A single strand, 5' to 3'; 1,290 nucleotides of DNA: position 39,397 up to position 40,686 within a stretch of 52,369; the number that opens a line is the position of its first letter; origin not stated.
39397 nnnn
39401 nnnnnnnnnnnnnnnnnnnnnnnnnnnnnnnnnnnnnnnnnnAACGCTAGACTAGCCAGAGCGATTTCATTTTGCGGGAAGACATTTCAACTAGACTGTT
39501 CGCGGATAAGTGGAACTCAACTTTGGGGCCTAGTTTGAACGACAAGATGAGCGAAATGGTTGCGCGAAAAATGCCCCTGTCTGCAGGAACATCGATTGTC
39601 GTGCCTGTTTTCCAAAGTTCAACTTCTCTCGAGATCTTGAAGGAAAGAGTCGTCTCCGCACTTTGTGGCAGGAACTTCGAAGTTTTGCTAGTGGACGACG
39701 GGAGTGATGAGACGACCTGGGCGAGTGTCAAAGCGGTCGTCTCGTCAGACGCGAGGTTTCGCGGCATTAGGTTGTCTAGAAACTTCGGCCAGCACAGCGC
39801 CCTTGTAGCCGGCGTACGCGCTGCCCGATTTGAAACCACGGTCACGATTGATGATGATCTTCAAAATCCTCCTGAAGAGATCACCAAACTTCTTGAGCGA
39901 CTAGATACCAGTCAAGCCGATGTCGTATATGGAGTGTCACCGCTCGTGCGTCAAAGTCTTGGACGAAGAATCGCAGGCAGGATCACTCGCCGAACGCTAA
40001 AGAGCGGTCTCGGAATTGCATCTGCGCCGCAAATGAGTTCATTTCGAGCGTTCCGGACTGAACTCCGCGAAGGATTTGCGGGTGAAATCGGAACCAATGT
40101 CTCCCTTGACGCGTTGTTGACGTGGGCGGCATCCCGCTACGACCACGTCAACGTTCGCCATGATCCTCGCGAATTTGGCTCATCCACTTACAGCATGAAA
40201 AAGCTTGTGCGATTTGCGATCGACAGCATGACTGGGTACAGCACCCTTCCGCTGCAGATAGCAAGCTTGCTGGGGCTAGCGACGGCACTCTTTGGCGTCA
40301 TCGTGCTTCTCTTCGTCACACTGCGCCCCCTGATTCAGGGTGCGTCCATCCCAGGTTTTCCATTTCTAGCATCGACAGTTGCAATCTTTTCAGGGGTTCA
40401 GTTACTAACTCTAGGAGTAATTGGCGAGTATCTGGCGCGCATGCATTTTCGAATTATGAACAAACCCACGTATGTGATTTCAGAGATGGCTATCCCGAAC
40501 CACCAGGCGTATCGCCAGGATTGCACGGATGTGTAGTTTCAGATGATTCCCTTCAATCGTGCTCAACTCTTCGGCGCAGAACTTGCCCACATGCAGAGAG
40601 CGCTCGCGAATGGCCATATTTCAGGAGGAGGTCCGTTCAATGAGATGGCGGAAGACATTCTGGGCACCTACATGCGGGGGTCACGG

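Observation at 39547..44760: Arn/PpgS-like gene logic: lipid-carrier route for a 4-acetamido-4,6-dideoxy sugar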

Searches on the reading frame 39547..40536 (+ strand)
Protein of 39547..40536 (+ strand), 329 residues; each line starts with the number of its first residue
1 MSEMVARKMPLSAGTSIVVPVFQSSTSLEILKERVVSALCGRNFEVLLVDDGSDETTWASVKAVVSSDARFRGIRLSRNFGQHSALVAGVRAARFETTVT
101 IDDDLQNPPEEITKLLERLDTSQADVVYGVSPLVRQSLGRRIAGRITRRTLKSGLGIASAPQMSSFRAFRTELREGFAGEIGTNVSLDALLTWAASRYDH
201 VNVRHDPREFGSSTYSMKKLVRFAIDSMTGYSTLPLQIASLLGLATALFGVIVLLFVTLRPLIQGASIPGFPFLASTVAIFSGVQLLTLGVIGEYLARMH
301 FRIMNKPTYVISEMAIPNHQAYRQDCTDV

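Call 5: search_protein_families(library=pfam, proteins=[window:39547-40536:+], max_evalue=0.01)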
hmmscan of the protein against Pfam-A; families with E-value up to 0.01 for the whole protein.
window:39547-40536:+ (329 aa): 3 families
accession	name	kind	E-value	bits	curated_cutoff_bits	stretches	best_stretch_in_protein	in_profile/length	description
PF00535.33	Glycos_transf_2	-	1.7e-24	87.1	23.3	1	16-144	1-128/168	Glycosyl transferase family 2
PF13641.12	Glyco_tranf_2_3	-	3.6e-05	24.3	27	1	15-135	3-126/230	Glycosyltransferase like family 2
PF13506.12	Glyco_transf_21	-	0.0067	16.3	21.7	0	85-160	21-93/174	Glycosyl transferase family 21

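Call 6: search_protein_families(library=ncbifam, proteins=[window:39547-40536:+], max_evalue=0.01)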
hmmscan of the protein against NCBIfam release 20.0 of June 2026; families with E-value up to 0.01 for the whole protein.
window:39547-40536:+ (329 aa): 13 families
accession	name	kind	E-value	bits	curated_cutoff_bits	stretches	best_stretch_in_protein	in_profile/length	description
NF007986.1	PRK10714.1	equivalog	1.2e-46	159.2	529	1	15-314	8-311/316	undecaprenyl-phosphate 4-deoxy-4-formamido-L-arabinose transferase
NF047588.1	GlcsyltransPgfSStrep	equivalog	3.2e-39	135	500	1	16-315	4-306/308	glycosyltransferase PgfS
NF041875.1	EPS_EpsD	equivalog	6.7e-12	45.4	370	1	16-129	2-114/325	exopolysaccharide biosynthesis glycosyltransferase EpsD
TIGR03937.1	PgaC_IcaA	equivalog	3.5e-10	39.4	422.3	1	13-122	45-153/407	poly-beta-1,6-N-acetyl-D-glucosamine synthase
TIGR03965.1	mycofact_glyco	equivalog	1.5e-09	37.2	280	1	12-127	73-187/467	mycofactocin biosynthesis glycosyltransferase MftF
TIGR04242.1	nodulat_NodC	equivalog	1.9e-08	33.7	550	1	16-124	51-161/395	chitooligosaccharide synthase NodC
TIGR04182.1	glyco_TIGR04182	equivalog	6.7e-08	32.2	325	1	35-305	18-291/293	S-layer glycoprotein N-glycosyltransferase AglJ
NF058614.1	PPMAGASynPpgS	equivalog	1.7e-07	30.9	370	1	17-130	4-112/226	polyprenyl-phospho-N-acetylgalactosaminyl synthase PpgS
NF047683.1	TeichurnBiosyTuaG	equivalog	3e-06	27.1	400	1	15-124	8-116/252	teichuronic acid biosynthesis protein TuaG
NF050819.1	PolSacchBiosHfsG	equivalog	0.00042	19.6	500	1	42-131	37-129/302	polysaccharide biosynthesis protein HfsG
NF007482.0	PRK10073.1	equivalog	0.00052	19.1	423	1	15-127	8-118/334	glycosyltransferase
TIGR04283.1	glyco_like_mftF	equivalog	0.0012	18.5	182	1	16-107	2-85/221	TIGR04283 family arsenosugar biosynthesis glycosyltransferase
NF045692.1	OglycostaseCruG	equivalog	0.0029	16.6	600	1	15-128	43-161/386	2'-O-glycosyltransferase CruG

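Call 12: find_homologous_proteins(query=window:39547-40536:+, max_evalue=1e-10)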
Query window:39547-40536:+ (329 aa): 7757 proteins with E <= 1e-10 among 8000 candidates; the best 120 are listed.
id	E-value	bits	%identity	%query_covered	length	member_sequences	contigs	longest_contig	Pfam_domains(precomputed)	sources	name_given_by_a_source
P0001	5.8e-209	710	100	100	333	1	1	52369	PF13641.13,PF00535.33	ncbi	ncbi:MAG: glycosyltransferase [Actinomycetes bacterium]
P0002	3.8e-169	580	87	94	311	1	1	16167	PF00535.33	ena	-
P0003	1.5e-150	519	79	92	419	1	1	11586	PF13641.13,PF00535.33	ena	-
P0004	8.2e-122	424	64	91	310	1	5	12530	PF13641.13,PF00535.33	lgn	-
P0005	6.5e-120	418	65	91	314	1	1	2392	PF13641.13,PF00535.33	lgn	-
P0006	3.4e-119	416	62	94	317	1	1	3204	PF00535.33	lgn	-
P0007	4.3e-119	415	64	91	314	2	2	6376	PF13641.13,PF00535.33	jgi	jgi:undecaprenyl-phosphate 4-deoxy-4-formamido-L-arabinose transferase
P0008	2.9e-118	413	62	92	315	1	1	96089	PF13641.13,PF00535.33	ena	-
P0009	3.1e-118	413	61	92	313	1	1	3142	PF13641.13,PF00535.33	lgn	-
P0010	8.8e-118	411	63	92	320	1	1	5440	PF13641.13,PF00535.33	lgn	-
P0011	1.4e-117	410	62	92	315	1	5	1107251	PF13641.13,PF00535.33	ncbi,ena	-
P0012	2.0e-117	410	62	92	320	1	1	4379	PF13641.13,PF00535.33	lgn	-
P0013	9.6e-117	408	61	92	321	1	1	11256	PF13641.13,PF00535.33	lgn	-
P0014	1.7e-116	407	63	91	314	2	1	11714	PF13641.13,PF00535.33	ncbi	-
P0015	2.2e-116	407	60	93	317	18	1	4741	PF13641.13,PF00535.33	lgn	-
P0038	5.4e-114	399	59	93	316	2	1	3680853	PF13641.13,PF00535.33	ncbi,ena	-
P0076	1.7e-111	391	58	94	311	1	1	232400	PF13641.13,PF00535.33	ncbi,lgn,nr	ncbi:MAG: glycosyltransferase family 2 protein [Candidatus Nanopelagicales bacterium]|nr:glycosyltra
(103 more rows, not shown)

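Call 14: find_encoding_contigs(protein=P0038, flank=10000, max_places=2)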
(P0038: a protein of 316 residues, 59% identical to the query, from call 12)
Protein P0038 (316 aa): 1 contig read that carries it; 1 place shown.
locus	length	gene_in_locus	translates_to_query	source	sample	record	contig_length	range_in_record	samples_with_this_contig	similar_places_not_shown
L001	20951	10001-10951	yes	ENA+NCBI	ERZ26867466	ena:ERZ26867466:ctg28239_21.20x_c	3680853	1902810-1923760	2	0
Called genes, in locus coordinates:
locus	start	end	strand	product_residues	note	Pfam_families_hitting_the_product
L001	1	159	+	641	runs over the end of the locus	PF03102:NeuB, PF08666:SAF (weak), PF01261:AP_endonuc_2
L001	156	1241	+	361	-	PF05050:Methyltransf_21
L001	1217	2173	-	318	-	PF00535:Glycos_transf_2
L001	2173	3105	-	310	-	PF13489:Methyltransf_23 (weak)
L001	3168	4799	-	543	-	PF02776:TPP_enzyme_N, PF00205:TPP_enzyme_M, PF02775:TPP_enzyme_C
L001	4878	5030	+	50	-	-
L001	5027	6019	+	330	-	PF01408:GFO_IDH_MocA, PF22725:GFO_IDH_MocA_C3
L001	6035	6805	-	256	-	PF00483:NTP_transferase, PF12804:NTP_transf_3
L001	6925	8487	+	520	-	PF01844:HNH (weak)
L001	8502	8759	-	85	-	-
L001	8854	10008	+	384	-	PF00155:Aminotran_1_2 (weak), PF01041:DegT_DnrJ_EryC1, PF00266:Aminotran_5 (weak)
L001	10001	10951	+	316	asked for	PF00535:Glycos_transf_2, PF13641:Glyco_tranf_2_3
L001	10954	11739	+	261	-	PF00583:Acetyltransf_1 (weak)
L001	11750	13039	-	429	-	-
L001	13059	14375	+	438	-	PF01041:DegT_DnrJ_EryC1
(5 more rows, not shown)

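Call 15: find_encoding_contigs(protein=P0076, flank=10000, max_places=2)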
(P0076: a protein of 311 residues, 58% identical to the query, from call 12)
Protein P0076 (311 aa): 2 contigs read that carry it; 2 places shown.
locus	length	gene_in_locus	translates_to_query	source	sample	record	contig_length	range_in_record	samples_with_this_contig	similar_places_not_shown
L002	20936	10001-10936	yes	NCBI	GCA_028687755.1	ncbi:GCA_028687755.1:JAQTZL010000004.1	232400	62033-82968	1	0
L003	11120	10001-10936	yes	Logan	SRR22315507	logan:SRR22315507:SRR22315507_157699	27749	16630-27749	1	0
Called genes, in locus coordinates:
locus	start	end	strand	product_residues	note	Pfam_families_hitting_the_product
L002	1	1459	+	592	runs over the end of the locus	PF13727:CoA_binding_3, PF00899:ThiF (faint), PF01073:3Beta_HSD, PF01370:Epimerase, PF02719:Polysacc_synt_2, PF04321:RmlD_sub_bind, PF07993:NAD_binding_4 (faint), PF16363:GDP_Man_Dehyd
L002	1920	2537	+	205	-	-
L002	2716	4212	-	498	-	PF03901:Glyco_transf_22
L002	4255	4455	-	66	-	-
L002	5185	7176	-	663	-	-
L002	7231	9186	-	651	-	PF01757:Acyl_transf_3, PF19040:SGNH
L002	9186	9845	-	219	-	PF13302:Acetyltransf_3, PF00583:Acetyltransf_1 (faint)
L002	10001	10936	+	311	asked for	PF00535:Glycos_transf_2, PF13641:Glyco_tranf_2_3 (weak)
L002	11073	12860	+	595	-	PF02543:Carbam_trans_N, PF22521:HypF_C_2, PF16861:Carbam_trans_C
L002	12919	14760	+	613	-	-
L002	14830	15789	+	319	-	PF00535:Glycos_transf_2, PF10111:Glyco_tranf_2_2, PF13641:Glyco_tranf_2_3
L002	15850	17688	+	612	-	PF00005:ABC_tran, PF02463:SMC_N (faint), PF13555:AAA_29 (faint)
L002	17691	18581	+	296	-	PF00535:Glycos_transf_2, PF13641:Glyco_tranf_2_3 (faint)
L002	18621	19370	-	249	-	PF00535:Glycos_transf_2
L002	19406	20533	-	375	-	PF00155:Aminotran_1_2, PF01041:DegT_DnrJ_EryC1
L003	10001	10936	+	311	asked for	PF00535:Glycos_transf_2, PF13641:Glyco_tranf_2_3 (weak)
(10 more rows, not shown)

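Call 16: find_encoding_contigs(protein=P0002, flank=10000, max_places=2)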
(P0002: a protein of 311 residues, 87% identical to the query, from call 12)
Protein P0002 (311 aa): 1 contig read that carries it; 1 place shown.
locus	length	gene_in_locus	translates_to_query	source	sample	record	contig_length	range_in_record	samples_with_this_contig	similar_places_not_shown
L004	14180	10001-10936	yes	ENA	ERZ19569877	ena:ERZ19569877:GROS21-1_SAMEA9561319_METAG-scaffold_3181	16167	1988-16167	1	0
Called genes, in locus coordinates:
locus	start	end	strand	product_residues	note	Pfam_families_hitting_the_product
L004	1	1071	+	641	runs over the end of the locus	PF00005:ABC_tran, PF02463:SMC_N (faint)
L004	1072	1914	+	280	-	PF00535:Glycos_transf_2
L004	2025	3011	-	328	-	PF01073:3Beta_HSD, PF01370:Epimerase, PF02719:Polysacc_synt_2, PF04321:RmlD_sub_bind, PF05368:NmrA (weak), PF16363:GDP_Man_Dehyd, PF07993:NAD_binding_4 (faint), PF13460:NAD_binding_10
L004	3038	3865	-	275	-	-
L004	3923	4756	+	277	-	PF00248:Aldo_ket_red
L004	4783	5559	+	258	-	PF02348:CTP_transf_3, PF12804:NTP_transf_3 (weak)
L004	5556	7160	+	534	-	-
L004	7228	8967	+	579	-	-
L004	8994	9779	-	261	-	PF13489:Methyltransf_23, PF08241:Methyltransf_11, PF08242:Methyltransf_12 (weak), PF13649:Methyltransf_25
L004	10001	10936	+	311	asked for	PF00535:Glycos_transf_2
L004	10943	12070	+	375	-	PF01041:DegT_DnrJ_EryC1, PF00155:Aminotran_1_2 (weak)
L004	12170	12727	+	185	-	PF13302:Acetyltransf_3 (weak), PF00583:Acetyltransf_1, PF13508:Acetyltransf_7 (weak)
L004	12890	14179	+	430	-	?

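Call 17: find_encoding_contigs(protein=P0003, flank=10000, max_places=2)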
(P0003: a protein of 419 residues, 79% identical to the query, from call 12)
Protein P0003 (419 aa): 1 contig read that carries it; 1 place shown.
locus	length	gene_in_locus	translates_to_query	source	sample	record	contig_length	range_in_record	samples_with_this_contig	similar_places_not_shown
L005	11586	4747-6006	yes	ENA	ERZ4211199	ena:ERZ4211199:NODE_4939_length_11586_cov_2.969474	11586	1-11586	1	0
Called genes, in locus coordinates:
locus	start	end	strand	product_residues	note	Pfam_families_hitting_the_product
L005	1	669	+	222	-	?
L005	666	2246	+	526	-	-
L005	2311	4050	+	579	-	-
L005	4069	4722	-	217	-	PF13489:Methyltransf_23, PF13847:Methyltransf_31 (weak), PF08241:Methyltransf_11, PF08242:Methyltransf_12 (weak), PF13649:Methyltransf_25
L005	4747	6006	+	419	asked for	PF13641:Glyco_tranf_2_3 (faint), PF00535:Glycos_transf_2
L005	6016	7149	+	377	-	PF01041:DegT_DnrJ_EryC1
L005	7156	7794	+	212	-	PF13302:Acetyltransf_3 (weak), PF00583:Acetyltransf_1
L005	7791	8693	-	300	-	-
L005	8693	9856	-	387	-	PF20706:GT4-conflict (faint), PF00534:Glycos_transf_1, PF13692:Glyco_trans_1_4, PF13524:Glyco_trans_1_2 (weak)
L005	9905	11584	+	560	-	?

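Call 18: find_encoding_contigs(protein=P0011, flank=10000, max_places=2)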
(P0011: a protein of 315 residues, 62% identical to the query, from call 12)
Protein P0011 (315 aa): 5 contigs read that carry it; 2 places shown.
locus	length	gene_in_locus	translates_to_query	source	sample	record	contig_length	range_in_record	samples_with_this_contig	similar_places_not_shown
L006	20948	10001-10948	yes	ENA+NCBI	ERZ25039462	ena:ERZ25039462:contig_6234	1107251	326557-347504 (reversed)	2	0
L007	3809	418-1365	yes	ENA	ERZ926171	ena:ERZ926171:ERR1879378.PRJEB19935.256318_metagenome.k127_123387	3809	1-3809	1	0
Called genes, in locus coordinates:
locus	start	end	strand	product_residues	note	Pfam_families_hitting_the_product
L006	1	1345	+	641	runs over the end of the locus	PF03102:NeuB, PF08666:SAF (weak), PF01261:AP_endonuc_2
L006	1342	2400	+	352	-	PF05050:Methyltransf_21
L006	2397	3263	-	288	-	PF00535:Glycos_transf_2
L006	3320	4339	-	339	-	PF13489:Methyltransf_23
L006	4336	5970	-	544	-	PF02776:TPP_enzyme_N, PF00205:TPP_enzyme_M, PF02775:TPP_enzyme_C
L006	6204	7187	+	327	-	PF01408:GFO_IDH_MocA, PF22725:GFO_IDH_MocA_C3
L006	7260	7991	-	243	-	PF00483:NTP_transferase, PF12804:NTP_transf_3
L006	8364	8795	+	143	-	-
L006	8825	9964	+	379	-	PF01041:DegT_DnrJ_EryC1, PF00155:Aminotran_1_2 (weak), PF00266:Aminotran_5 (faint)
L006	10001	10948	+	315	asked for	PF13641:Glyco_tranf_2_3 (weak), PF00535:Glycos_transf_2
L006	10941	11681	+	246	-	-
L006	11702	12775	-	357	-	PF20434:BD-FAE, PF07859:Abhydrolase_3, PF12697:Abhydrolase_6 (weak), PF00326:Peptidase_S9 (weak)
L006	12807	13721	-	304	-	PF08241:Methyltransf_11, PF13649:Methyltransf_25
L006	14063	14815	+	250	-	PF01041:DegT_DnrJ_EryC1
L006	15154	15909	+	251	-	PF01370:Epimerase (weak)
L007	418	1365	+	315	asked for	PF13641:Glyco_tranf_2_3 (weak), PF00535:Glycos_transf_2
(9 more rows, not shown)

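Call 20: search_solved_structures(query=window:39547-40536:+, max_evalue=0.00001)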
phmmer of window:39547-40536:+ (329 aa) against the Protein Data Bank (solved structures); distinct sequences matched with E-value up to 0.00001: 7.
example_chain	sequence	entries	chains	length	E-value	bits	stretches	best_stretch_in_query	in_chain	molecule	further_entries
9bhc_C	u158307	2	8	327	1.7e-42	149.1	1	15-323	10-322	Undecaprenyl-phosphate 4-deoxy-4-formamido-L-arabinose transferase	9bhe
8vxh_A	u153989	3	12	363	2.3e-42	148.7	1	15-323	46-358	Undecaprenyl-phosphate 4-deoxy-4-formamido-L-arabinose transferase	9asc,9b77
9hwj_A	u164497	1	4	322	9.3e-42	146.7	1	15-318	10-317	Undecaprenyl-phosphate 4-deoxy-4-formamido-L-arabinose transferase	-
5ekp_C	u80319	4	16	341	1.2e-36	129.9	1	15-314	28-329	Uncharacterized glycosyltransferase sll0501 | Glycosyltransferase sll0501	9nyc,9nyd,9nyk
9nye_A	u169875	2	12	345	1.2e-36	129.8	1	15-314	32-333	Glycosyltransferase sll0501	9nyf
5eke_A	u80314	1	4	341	1.6e-35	126.2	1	15-314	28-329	Uncharacterized glycosyltransferase sll0501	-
5mlz_A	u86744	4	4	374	7.6e-16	61.6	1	14-130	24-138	Dolichol monophosphate mannose synthase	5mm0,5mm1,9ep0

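Call 28: find_related_loci(query=A1, collection=genome_contigs, flank=10000)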
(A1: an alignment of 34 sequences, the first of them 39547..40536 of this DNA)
Query A1 (329 aa) in genome_contigs; peptide patterns used: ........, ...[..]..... (x = any residue, [..] = any of these).
600 stretches matched a pattern (row limit reached: there are more); 593 encode a relative of the query (tblastn E <= 1e-3); the best 80 are kept; 80 distinct loci.
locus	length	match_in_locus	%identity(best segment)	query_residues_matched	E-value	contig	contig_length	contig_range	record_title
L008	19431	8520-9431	61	11-313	2e-122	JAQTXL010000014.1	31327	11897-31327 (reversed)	MAG: Candidatus Nanopelagicales bacterium isolate STC_133 NODE_2899_length_31327_cov_4.732179_Sandtown_C, whole genome s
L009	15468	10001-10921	54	9-316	2e-112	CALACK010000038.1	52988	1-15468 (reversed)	MAG TPA_asm: uncultured Acidimicrobiaceae bacterium isolate ERR2206771_bin.13_CONCOCT_v1.1_MAG genome assembly, contig:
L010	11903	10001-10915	55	8-313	1e-111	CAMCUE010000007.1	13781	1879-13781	MAG: Ferrithrix thermotolerans DSM 19514 isolate MsH-30apr19-214 genome assembly, contig: MsH-30apr19-C8999, whole genom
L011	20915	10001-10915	54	9-314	3e-111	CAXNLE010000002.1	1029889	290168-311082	MAG: Ilumatobacteraceae bacterium isolate ME-04may21-LR-033 genome assembly, contig: ME-04may21-LR-C25, whole genome sho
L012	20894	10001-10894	56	16-313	9e-108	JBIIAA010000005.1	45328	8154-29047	MAG: Candidatus Nanopelagicales bacterium isolate ME2000-03-30D8pf_3300042899_group1_bin79 Rohwer_bin359_scaffold_168_c1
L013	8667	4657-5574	50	9-313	3e-101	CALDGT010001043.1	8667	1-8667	MAG TPA_asm: uncultured Chloroflexi bacterium isolate SRR5576002_bin.39_CONCOCT_v1.1_MAG genome assembly, contig: ERZ795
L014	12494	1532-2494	50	9-324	2e-98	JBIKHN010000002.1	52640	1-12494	MAG: Ilumatobacteraceae bacterium isolate ME2014-05-23_3300033995_group5_bin75 Rohwer_bin92_scaffold_85_c1, whole genome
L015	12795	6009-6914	52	11-311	2e-98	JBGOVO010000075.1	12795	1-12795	MAG: Candidatus Methylomirabilia bacterium isolate OBJ_0618_7090110_113 k141_424596_length_12795_cov_73.0000, whole geno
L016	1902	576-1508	48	3-314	7e-104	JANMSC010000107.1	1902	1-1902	MAG: Gemmatimonadales bacterium isolate SOY_29_metabat_65 SOY_29_k141_3557404, whole genome shotgun sequence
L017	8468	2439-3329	51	16-311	3e-98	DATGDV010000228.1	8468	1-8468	MAG TPA_asm: Thermoanaerobaculia bacterium isolate SMAG_U9684 k141_28121, whole genome shotgun sequence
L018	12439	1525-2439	51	14-317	1e-97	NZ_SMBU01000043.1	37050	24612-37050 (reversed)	Roseateles saccharophilus strain DSM 654 Ga0310527_1043, whole genome shotgun sequence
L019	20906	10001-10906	50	12-313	2e-97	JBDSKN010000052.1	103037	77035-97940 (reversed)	MAG: Ilumatobacteraceae bacterium isolate cluster1_bin.347 k127_14723691, whole genome shotgun sequence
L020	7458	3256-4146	51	16-313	4e-97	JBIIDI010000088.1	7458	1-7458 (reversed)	MAG: Ilumatobacteraceae bacterium isolate ME2000-08-17pf_3300042335_group1_bin161 Rohwer_bin40_scaffold_11371_c1, whole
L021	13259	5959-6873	49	10-313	9e-97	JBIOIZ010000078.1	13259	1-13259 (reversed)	MAG: Candidatus Dormibacteria bacterium isolate GcC5-3 k141_1532762_length_13259_cov_67.1742, whole genome shotgun seque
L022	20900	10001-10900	50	15-313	1e-96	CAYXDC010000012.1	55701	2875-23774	MAG TPA_asm: uncultured Anaerolineaceae bacterium isolate binchicken_co259_227 genome assembly, contig: NODE_157_length_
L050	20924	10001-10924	50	7-313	8e-93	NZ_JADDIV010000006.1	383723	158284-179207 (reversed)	Ramlibacter pallidus strain HM2 contig6, whole genome shotgun sequence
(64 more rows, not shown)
